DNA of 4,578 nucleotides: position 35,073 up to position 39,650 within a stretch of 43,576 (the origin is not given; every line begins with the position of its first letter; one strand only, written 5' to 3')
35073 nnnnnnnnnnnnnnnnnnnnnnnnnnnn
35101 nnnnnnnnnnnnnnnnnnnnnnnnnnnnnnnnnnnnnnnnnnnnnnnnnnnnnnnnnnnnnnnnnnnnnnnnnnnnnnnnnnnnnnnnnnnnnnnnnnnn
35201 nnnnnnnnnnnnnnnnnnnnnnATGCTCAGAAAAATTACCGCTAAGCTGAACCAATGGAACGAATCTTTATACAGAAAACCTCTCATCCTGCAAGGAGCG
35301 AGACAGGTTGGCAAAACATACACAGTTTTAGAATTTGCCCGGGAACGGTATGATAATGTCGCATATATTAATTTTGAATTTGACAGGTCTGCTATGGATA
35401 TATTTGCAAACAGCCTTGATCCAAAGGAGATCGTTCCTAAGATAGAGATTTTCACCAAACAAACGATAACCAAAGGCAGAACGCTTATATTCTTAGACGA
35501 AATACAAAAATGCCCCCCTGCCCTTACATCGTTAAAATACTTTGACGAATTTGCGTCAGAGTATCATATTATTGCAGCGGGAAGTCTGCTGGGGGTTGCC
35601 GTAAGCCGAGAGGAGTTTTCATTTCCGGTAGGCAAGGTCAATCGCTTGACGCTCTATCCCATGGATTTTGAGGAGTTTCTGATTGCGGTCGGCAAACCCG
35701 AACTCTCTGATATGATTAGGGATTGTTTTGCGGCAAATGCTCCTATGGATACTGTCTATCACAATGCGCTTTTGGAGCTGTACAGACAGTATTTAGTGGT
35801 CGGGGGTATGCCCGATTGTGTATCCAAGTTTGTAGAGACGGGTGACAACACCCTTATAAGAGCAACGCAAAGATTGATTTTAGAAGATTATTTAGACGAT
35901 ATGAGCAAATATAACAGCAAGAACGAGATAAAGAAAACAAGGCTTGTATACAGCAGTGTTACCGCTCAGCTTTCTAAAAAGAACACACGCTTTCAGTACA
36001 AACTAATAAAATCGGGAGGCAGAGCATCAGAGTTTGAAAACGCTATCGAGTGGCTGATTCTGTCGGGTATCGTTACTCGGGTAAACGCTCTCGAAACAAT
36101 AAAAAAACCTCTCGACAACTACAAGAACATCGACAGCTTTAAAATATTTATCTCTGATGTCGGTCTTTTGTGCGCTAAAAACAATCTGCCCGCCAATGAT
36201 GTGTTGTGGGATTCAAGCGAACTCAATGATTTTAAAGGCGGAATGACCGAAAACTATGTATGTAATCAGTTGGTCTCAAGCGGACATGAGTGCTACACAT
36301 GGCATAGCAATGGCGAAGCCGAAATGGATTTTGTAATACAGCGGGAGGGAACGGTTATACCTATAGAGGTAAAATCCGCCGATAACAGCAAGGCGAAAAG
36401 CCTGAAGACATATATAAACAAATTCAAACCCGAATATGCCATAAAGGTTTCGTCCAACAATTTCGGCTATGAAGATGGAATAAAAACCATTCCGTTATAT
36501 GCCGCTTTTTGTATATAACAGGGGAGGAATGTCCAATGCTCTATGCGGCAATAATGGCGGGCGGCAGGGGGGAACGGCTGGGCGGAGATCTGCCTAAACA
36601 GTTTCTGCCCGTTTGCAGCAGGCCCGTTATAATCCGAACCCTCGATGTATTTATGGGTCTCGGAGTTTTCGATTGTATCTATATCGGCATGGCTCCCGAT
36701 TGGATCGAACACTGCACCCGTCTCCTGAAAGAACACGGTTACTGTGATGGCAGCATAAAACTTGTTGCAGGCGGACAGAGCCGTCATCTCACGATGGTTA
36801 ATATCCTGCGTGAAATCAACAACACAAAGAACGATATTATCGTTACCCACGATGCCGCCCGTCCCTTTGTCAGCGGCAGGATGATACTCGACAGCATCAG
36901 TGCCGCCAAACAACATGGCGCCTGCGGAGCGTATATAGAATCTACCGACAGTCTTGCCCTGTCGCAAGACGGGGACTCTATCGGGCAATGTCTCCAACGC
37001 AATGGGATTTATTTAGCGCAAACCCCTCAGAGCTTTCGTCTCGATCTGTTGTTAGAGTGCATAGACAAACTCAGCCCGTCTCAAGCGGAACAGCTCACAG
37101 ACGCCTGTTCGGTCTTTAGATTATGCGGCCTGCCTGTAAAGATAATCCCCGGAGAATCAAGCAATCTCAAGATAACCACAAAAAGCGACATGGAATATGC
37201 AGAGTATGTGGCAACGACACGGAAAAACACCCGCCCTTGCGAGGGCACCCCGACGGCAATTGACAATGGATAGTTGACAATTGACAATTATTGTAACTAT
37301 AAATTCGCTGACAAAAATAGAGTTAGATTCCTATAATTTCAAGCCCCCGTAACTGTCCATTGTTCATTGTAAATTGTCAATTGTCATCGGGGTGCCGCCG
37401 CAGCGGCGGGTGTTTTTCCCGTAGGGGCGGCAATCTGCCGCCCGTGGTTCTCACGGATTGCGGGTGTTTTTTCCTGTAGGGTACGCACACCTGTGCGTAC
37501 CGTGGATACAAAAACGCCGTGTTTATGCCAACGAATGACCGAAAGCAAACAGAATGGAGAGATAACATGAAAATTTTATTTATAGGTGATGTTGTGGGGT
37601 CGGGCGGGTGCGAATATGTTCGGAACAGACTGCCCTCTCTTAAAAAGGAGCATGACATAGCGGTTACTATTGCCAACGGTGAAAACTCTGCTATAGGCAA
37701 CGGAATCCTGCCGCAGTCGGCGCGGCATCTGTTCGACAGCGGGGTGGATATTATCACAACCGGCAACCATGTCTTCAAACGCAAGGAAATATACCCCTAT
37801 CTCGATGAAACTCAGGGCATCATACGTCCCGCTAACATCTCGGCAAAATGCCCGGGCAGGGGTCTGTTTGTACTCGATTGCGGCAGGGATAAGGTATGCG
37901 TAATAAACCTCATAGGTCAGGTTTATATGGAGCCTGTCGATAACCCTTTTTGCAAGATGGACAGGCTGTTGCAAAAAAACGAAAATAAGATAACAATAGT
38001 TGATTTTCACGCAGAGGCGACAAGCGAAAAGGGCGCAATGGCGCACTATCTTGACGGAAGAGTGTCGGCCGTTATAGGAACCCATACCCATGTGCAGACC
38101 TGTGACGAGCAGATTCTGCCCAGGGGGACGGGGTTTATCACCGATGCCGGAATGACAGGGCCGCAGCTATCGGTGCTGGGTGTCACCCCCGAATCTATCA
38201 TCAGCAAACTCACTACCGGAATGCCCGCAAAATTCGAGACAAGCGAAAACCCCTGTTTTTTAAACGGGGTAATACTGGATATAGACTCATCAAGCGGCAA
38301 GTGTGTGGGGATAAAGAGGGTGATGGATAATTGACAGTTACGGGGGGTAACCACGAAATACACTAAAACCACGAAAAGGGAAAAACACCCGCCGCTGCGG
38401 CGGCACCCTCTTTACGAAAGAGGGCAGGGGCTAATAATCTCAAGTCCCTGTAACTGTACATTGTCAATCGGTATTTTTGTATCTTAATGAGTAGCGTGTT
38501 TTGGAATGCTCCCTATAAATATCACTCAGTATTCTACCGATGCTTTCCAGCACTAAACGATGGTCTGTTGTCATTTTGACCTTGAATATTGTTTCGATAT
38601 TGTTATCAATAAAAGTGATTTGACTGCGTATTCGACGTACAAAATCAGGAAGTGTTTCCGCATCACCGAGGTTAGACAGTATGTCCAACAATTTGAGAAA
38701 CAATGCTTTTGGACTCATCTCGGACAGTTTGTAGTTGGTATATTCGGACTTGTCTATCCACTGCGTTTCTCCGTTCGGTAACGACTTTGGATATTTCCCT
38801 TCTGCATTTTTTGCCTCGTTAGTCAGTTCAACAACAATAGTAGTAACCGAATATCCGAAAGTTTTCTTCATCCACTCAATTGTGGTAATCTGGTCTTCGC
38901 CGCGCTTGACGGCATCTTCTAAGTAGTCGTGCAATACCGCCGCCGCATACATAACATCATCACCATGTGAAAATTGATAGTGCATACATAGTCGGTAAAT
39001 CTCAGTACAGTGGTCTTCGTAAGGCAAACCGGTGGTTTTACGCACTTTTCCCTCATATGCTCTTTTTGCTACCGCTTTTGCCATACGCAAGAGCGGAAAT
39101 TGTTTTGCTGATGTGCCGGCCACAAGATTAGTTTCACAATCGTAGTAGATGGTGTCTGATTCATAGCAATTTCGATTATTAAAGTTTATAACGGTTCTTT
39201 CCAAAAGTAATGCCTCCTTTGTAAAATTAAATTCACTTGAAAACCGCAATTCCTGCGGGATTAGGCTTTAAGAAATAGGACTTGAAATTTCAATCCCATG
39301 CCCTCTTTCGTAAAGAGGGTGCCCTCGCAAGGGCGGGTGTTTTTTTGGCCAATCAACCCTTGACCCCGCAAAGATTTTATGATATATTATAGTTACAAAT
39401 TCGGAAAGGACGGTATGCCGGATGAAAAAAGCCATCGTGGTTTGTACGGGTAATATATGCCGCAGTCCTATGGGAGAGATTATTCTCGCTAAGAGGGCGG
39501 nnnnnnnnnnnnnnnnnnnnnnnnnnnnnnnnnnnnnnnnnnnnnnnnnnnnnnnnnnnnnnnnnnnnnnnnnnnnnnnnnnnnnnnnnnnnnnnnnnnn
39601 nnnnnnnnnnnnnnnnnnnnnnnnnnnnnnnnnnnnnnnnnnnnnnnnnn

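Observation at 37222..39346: Compensatory base-pair changes between module copies argue for selection on the hairpins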

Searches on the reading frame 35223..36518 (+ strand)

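Call 45: search_protein_families(library=pfam, proteins=[window:35223-36518:+], max_evalue=0.01)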
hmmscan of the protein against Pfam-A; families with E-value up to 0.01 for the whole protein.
window:35223-36518:+ (431 aa): 2 families
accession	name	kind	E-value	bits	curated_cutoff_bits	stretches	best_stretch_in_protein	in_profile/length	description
PF13635.12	DUF4143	-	2.6e-30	105.7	28.1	1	225-385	2-159/160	Domain of unknown function (DUF4143)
PF13173.12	AAA_14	-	5.3e-26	91.6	27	1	18-153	2-129/129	AAA domain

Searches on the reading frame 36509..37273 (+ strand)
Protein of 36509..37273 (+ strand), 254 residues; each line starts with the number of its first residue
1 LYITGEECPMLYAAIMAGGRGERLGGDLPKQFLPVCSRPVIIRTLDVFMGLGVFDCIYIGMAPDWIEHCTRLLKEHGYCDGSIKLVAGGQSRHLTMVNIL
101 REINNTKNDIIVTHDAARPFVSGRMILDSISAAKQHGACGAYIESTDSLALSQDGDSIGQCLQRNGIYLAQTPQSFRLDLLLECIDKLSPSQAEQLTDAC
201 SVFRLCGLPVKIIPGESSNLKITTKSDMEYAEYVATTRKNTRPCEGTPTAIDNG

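Call 45: search_protein_families(library=pfam, proteins=[window:36509-37273:+], max_evalue=0.01)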
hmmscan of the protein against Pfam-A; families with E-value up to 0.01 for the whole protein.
window:36509-37273:+ (254 aa): 2 families
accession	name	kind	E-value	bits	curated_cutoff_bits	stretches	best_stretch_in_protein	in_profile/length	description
PF01128.25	IspD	-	6e-46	157.4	27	1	13-234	3-218/221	2-C-methyl-D-erythritol 4-phosphate cytidylyltransferase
PF12804.13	NTP_transf_3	-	1.1e-07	32.6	27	1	13-69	1-55/160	MobA-like NTP transferase domain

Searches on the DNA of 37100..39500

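Call 81: search_rna_families(source=window, start=37100, end=39500, threshold=evalue, max_evalue=1)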
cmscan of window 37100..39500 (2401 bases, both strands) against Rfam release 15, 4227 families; matches with E-value up to 1: 0.
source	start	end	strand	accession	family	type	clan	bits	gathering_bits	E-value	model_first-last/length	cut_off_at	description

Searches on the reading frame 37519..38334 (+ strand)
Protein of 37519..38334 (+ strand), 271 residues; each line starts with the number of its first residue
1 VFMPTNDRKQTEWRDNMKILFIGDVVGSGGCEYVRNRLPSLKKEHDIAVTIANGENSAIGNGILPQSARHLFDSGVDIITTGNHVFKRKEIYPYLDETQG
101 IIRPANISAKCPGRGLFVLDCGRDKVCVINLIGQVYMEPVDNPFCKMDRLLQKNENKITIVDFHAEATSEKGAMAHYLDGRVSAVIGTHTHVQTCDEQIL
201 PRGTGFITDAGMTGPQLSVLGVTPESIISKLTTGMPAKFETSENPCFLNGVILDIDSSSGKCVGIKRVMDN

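Call 12: find_encoding_contigs(protein=window:37519-38334:+, flank=10000, max_places=6)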
Protein window:37519-38334:+ (271 aa): no gene with exactly this product is on record in the collection.

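Call 14: find_encoding_contigs(protein=window:37567-38334:+, flank=10000, max_places=6)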
Protein window:37567-38334:+ (255 aa): 1 contig read that carries it; 1 place shown.
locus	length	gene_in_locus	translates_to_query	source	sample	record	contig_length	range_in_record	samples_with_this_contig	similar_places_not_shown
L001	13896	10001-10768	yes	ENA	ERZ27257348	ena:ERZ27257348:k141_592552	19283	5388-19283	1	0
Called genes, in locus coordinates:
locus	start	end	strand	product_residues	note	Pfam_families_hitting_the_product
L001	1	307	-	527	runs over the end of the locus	PF00496:SBP_bac_5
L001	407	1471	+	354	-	PF02729:OTCace_N, PF00185:OTCace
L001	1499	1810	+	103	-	PF00085:Thioredoxin, PF13098:Thioredoxin_2, PF05768:Glrx-like (weak)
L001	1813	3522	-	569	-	PF00501:AMP-binding, PF23562:AMP-binding_C_3 (weak)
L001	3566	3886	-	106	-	PF18765:Polbeta, PF01909:NTP_transf_2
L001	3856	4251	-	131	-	PF05168:HEPN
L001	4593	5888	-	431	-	PF06245:DUF1015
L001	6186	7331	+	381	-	PF00005:ABC_tran, PF02463:SMC_N (faint), PF03215:Rad17 (faint), PF13304:AAA_21 (faint), PF17912:OB_MalK, PF08402:TOBE_2 (weak), PF03459:TOBE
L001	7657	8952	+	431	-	PF13173:AAA_14, PF13635:DUF4143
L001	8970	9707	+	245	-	PF01128:IspD, PF12804:NTP_transf_3 (weak)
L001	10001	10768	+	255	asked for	PF00149:Metallophos, PF13277:YmdB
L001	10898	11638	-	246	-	PF13328:HD_4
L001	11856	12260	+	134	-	PF01451:LMWPc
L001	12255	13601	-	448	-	PF02397:Bac_transf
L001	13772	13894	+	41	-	?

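Call 62: find_homologous_proteins(query=window:37567-38334:+, max_evalue=1e-60)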
Query window:37567-38334:+ (255 aa): 6314 proteins with E <= 1e-60 among 8000 candidates; the best 120 are listed.
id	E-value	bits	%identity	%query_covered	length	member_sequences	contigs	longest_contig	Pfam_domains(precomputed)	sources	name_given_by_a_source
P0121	2.4e-169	579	100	100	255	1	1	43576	PF13277.12,PF00149.34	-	-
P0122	7.4e-101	355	63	99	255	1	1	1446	PF13277.12,PF00149.34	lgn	-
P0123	9.2e-101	355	61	99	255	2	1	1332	PF13277.12,PF00149.34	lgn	-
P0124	1.7e-100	354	60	99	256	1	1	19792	PF13277.12,PF00149.34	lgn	-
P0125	4.8e-100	352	60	100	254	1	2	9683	PF13277.12,PF00149.34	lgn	-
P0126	5.5e-100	352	61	98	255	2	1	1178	PF13277.12,PF00149.34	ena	-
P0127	7.4e-100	352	61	99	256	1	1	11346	PF13277.12,PF00149.34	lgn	-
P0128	2.2e-99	350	60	99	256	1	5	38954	PF13277.12,PF00149.34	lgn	-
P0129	5.7e-99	349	60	99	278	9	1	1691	PF13277.12,PF00149.34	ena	-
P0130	6.3e-99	349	62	99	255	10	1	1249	PF13277.12,PF00149.34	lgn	-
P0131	1.1e-98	348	59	99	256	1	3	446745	PF13277.12,PF00149.34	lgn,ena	-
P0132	1.6e-98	347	62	99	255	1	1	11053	PF13277.12,PF00149.34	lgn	-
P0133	2.1e-98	347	60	99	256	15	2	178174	PF13277.12,PF00149.34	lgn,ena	-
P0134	3.7e-98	346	61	99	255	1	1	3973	PF13277.12,PF00149.34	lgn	-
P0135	4.0e-98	346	61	98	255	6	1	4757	PF13277.12,PF00149.34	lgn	-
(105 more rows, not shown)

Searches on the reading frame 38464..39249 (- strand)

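Call 45: search_protein_families(library=pfam, proteins=[window:38464-39249:-], max_evalue=0.01)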
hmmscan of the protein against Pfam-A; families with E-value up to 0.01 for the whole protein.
window:38464-39249:- (261 aa): 1 family
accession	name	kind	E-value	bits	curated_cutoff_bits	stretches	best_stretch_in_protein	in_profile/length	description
PF13328.12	HD_4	-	1.3e-07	31.9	27.2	1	57-147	1-79/156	HD domain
